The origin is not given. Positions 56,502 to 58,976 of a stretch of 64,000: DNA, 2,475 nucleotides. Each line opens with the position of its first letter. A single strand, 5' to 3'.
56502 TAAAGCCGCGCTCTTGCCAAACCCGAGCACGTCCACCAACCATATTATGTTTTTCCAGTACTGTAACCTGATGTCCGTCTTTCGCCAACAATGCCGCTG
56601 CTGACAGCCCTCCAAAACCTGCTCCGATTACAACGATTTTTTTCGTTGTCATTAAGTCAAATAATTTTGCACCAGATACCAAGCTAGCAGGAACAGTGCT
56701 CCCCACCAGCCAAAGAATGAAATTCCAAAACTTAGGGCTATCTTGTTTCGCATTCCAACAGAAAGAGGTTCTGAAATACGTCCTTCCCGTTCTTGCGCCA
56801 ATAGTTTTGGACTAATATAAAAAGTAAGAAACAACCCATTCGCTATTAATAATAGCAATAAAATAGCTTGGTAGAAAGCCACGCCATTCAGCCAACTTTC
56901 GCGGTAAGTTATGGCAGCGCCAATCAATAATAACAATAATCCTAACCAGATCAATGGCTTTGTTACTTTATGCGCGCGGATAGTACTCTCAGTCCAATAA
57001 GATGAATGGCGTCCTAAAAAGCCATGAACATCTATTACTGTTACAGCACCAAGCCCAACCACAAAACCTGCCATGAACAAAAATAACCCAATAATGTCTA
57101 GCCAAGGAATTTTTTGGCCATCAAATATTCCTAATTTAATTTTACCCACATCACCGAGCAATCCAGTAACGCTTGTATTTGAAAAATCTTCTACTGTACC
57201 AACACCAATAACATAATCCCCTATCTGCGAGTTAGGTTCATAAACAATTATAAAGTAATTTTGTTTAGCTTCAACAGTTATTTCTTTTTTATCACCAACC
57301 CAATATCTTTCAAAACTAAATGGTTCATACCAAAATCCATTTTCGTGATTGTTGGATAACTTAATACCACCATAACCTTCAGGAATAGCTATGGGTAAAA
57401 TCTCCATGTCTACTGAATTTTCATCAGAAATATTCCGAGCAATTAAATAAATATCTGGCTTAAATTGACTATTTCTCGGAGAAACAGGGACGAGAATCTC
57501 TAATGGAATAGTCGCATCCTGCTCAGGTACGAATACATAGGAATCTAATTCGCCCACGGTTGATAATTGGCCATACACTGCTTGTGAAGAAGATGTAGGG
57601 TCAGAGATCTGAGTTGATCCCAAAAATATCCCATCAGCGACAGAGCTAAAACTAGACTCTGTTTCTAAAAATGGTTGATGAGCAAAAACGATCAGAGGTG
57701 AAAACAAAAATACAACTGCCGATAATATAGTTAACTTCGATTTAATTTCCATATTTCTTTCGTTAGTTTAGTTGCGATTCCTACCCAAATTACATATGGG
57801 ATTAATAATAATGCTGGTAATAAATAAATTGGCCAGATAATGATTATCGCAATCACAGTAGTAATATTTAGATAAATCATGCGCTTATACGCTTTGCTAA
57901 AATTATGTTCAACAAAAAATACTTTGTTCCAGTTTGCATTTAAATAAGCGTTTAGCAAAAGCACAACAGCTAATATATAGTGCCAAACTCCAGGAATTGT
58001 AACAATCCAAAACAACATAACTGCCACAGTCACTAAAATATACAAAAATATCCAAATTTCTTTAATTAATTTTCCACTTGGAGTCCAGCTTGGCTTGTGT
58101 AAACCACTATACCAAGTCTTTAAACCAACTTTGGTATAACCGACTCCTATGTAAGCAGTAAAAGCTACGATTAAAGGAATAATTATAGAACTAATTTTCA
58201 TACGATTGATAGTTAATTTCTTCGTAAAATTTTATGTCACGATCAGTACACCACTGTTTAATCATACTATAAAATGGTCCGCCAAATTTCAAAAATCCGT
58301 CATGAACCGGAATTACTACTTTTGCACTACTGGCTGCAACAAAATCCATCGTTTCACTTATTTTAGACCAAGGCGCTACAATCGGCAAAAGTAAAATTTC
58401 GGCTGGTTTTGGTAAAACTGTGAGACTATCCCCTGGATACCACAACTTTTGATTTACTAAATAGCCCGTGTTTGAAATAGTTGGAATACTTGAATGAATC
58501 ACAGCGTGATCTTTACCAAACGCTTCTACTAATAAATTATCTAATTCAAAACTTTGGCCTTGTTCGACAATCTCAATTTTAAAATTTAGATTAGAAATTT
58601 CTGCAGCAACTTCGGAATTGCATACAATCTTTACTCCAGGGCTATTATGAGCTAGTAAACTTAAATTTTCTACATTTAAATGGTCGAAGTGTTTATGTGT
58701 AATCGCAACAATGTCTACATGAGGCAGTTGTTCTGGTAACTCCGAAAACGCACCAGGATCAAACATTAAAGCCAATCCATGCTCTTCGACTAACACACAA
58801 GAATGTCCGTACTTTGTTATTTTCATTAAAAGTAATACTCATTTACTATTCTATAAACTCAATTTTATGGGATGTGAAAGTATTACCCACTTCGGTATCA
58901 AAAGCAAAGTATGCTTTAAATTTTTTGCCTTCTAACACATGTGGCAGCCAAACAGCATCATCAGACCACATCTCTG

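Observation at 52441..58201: Carotenoid-type cluster with TspO in an otherwise streamlined genome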

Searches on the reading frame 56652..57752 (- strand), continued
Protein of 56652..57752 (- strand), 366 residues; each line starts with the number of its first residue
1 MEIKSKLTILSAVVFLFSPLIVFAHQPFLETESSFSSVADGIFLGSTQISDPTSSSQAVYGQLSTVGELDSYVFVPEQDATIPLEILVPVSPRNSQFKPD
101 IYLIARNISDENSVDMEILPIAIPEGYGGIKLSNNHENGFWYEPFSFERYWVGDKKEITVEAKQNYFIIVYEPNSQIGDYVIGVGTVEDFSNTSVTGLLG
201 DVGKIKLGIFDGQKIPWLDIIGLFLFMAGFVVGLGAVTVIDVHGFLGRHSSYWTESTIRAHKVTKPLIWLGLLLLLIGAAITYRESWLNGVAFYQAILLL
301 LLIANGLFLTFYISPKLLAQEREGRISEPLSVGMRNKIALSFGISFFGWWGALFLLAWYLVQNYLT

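Call 58: search_protein_families(library=pfam, proteins=[P0327, P0338, P0342, P0344, P0427, P0443, P0359, P0335, P0398, P0405], max_evalue=0.01)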
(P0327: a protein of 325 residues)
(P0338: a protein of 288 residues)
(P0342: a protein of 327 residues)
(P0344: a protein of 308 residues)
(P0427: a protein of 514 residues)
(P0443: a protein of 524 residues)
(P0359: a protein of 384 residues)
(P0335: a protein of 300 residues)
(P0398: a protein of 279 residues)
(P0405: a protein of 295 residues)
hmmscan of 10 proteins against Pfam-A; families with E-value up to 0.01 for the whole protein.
P0327 (325 aa): 0 families

P0338 (288 aa): 0 families

P0342 (327 aa): 0 families

P0344 (308 aa): 0 families

P0427 (514 aa): 0 families

P0443 (524 aa): 0 families

P0359 (384 aa): 0 families

P0335 (300 aa): 1 family
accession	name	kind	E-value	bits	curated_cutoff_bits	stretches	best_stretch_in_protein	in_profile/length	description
PF03073.20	TspO_MBR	-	2.2e-30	105.8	24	1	6-144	4-143/145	TspO/MBR family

P0398 (279 aa): 0 families

P0405 (295 aa): 0 families

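Call 67: list_cluster_members(proteins=[P0335, window:56652-57752:-, window:57731-58201:-])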
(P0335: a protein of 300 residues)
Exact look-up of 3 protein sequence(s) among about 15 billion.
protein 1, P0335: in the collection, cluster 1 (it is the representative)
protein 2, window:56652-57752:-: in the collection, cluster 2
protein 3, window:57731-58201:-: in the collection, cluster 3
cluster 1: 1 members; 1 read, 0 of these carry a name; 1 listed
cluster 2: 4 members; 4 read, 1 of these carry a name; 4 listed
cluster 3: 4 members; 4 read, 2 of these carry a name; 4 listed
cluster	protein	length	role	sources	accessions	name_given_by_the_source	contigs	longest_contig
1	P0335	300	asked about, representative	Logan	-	-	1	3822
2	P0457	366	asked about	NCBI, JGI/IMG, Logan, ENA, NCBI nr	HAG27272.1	TPA: hypothetical protein DCG61_00595 [Patescibacteria group bacterium] | hypothetical protein | hypothetical protein [Patescibacteria group bacterium]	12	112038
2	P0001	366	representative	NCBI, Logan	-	-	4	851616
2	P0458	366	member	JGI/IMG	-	-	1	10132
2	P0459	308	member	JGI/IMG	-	-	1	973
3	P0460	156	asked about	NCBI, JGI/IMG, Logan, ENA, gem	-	-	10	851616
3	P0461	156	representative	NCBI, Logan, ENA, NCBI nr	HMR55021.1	MAG TPA: tryptophan-rich sensory protein [Candidatus Doudnabacteria bacterium] | tryptophan-rich sensory protein [Candidatus Doudnabacteria bacterium]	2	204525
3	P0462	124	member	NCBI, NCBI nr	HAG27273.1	TPA: hypothetical protein DCG61_00600, partial [Patescibacteria group bacterium] | hypothetical protein [Patescibacteria group bacterium]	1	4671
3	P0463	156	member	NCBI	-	-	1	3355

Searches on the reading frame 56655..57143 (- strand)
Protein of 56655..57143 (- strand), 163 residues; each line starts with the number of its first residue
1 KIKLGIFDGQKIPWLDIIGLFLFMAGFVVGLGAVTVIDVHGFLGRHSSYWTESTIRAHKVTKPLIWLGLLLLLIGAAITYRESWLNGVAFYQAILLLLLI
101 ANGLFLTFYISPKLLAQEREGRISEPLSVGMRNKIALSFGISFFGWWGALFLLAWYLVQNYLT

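Call 45: search_protein_families(library=pfam, alignment_id=A2, max_evalue=10)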
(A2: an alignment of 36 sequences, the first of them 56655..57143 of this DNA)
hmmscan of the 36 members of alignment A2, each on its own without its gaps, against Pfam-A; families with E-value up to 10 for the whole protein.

A. member 1, window:56655-57143:- (163 aa): 3 families
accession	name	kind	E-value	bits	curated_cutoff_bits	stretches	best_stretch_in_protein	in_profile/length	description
PF03334.19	PhaG_MnhG_YufB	-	0.038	14.7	23.4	1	56-107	25-67/80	Na+/H+ antiporter subunit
PF13965.12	SID-1_RNA_chan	-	0.085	11.8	28.7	1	57-121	443-507/594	dsRNA-gated channel SID-1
PF24396.1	DUF7541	-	0.24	11.7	28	1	17-82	22-86/120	Family of unknown function (DUF7541)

B. families by the number of members that match (of 36 scanned): 37 families (the first 25 are shown)
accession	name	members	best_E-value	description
PF00335.26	Tetraspanin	16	0.016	Tetraspanin family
PF24396.1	DUF7541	9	0.00065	Family of unknown function (DUF7541)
PF20990.2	DUF2207_C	7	0.73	Predicted membrane protein (DUF2207) C-terminal domain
PF11384.13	DUF3188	4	0.45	Protein of unknown function (DUF3188)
PF13253.11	DUF4044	2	0.0098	Protein of unknown function (DUF4044)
PF03334.19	PhaG_MnhG_YufB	2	0.038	Na+/H+ antiporter subunit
PF09534.15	Trp_oprn_chp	2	0.052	Tryptophan-associated transmembrane protein (Trp_oprn_chp)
PF10270.14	MMgT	2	0.073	Membrane magnesium transporter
PF04713.17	Pox_I5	2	0.2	Poxvirus protein I5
PF11118.13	DUF2627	2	0.88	Protein of unknown function (DUF2627)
PF17319.7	DUF5362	2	2.5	Family of unknown function (DUF5362)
PF02705.21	K_trans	1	0.002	K+ potassium transporter integral membrane domain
PF09752.15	ABHD18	1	0.013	Alpha/beta hydrolase domain containing 18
PF06455.17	NADH5_C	1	0.015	NADH dehydrogenase subunit 5 C-terminus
PF14256.11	YwiC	1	0.034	YwiC-like protein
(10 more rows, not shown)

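Call 46: search_solved_structures(query=A2, max_evalue=10)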
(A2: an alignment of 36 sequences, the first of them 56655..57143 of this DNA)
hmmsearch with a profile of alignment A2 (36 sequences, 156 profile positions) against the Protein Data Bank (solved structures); distinct sequences matched with E-value up to 10: 4.
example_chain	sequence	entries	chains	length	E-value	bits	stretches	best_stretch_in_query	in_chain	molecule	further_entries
6m6z_A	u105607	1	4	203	0.0037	20.4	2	76-151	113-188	TMH4C4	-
8bd3_B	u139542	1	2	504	1.2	12.2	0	82-144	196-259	Photosystem II CP47 reaction center protein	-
9hd7_B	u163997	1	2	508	1.3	12.1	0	82-144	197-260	Photosystem II CP47 reaction center protein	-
6u1s_A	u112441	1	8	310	2.2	11.3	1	75-151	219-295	de novo designed 16-helix transmembrane nanopore, TMHC8_R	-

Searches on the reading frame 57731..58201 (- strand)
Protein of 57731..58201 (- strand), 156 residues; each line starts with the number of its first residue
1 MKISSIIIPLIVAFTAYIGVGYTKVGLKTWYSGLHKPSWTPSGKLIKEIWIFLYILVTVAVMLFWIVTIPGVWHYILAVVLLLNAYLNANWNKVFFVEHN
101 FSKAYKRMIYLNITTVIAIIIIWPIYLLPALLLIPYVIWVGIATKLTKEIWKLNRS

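Call 3: search_protein_families(library=pfam, proteins=[window:57731-58201:-], max_evalue=0.01)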
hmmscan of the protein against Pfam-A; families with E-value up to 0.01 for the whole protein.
window:57731-58201:- (156 aa): 1 family
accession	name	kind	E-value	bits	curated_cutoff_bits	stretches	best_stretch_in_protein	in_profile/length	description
PF03073.20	TspO_MBR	-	1.4e-19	70.7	24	1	9-151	5-144/145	TspO/MBR family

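Call 4: search_protein_families(library=ncbifam, proteins=[window:57731-58201:-], max_evalue=0.01)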
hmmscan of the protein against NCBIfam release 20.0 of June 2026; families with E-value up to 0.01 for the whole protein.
window:57731-58201:- (156 aa): 1 family
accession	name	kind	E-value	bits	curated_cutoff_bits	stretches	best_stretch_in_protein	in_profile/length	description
NF047825.1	T-richsensTspOAlph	equivalog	7.6e-19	68.4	180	1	27-155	25-149/152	tryptophan-rich sensory protein TspO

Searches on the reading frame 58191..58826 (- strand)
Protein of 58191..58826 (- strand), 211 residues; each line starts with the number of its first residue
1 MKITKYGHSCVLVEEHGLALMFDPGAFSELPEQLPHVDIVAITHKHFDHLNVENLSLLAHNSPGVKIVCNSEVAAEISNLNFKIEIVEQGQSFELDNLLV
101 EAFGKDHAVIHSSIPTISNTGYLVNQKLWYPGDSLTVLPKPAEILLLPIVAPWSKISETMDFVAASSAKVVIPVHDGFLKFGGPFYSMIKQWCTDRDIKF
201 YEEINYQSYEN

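Call 3: search_protein_families(library=pfam, proteins=[window:58191-58826:-], max_evalue=0.01)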
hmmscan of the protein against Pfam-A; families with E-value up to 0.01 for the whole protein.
window:58191-58826:- (211 aa): 3 families
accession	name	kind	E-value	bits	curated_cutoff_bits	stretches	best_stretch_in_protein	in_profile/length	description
PF13483.12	Lactamase_B_3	-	2.7e-21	76.6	24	1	2-175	1-160/160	Beta-lactamase superfamily domain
PF12706.13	Lactamase_B_2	-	2.1e-11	44.3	27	1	30-175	24-199/200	Beta-lactamase superfamily domain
PF00753.33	Lactamase_B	-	1.3e-05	25.6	22.7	1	6-50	4-57/196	Metallo-beta-lactamase superfamily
